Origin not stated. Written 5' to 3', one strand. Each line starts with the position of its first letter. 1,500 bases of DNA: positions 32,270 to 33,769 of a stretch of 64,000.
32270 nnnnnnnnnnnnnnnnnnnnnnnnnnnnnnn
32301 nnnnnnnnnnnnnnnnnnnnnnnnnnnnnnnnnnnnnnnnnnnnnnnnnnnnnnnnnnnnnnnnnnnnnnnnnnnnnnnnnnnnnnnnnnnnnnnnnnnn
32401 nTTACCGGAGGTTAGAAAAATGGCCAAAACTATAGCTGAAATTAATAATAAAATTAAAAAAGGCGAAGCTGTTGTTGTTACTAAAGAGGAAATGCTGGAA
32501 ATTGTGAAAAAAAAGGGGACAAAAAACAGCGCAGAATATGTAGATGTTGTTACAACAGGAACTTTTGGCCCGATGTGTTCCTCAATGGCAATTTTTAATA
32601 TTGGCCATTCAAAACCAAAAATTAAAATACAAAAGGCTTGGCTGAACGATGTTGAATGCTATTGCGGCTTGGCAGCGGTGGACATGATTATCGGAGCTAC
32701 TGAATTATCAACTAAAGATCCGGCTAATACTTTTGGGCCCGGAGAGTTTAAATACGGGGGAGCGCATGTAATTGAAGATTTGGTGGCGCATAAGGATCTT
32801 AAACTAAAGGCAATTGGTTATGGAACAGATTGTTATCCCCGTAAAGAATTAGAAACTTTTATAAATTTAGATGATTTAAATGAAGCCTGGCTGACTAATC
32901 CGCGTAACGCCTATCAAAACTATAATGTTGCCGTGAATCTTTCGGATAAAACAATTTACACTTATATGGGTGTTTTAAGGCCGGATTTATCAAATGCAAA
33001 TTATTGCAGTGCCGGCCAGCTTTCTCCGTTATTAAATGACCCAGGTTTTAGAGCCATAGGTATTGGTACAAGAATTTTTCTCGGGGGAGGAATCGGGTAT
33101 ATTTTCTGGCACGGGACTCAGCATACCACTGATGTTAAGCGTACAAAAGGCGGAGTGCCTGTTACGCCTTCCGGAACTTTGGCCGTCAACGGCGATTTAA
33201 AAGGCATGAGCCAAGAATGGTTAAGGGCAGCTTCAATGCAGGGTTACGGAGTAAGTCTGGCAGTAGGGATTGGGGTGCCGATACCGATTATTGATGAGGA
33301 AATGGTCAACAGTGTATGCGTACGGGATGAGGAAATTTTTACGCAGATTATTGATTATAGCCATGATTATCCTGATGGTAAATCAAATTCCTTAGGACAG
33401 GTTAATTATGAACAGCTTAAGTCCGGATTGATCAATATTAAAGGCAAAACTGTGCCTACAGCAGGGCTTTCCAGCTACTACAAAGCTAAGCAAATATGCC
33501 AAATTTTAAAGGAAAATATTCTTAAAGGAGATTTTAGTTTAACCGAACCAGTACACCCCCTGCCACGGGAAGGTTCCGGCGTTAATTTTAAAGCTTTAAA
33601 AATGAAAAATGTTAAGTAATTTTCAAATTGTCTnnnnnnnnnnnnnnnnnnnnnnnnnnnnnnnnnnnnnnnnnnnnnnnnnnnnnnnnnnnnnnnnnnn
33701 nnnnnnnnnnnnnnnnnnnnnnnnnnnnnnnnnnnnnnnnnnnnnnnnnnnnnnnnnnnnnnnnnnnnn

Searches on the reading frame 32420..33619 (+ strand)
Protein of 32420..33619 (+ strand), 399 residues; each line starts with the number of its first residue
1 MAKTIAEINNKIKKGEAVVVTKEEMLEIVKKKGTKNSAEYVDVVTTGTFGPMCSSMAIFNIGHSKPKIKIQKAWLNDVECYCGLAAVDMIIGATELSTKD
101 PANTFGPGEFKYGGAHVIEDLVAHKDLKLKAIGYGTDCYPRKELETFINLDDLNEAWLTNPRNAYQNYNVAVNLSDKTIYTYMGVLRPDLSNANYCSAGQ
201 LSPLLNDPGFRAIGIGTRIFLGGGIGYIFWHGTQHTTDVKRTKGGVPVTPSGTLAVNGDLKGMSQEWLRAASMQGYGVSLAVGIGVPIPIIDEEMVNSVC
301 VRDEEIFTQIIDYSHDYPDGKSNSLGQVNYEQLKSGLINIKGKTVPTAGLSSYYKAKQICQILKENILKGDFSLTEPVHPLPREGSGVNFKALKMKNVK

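Call 54: search_protein_families(library=pfam, proteins=[window:32420-33619:+], max_evalue=0.000001)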
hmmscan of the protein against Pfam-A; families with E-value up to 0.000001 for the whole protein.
window:32420-33619:+ (399 aa): 1 family
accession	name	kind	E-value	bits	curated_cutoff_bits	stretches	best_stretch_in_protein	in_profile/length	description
PF01837.22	HcyBio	-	6.8e-153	509.1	26.2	1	17-374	1-349/349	Homocysteine biosynthesis enzyme, sulfur-incorporation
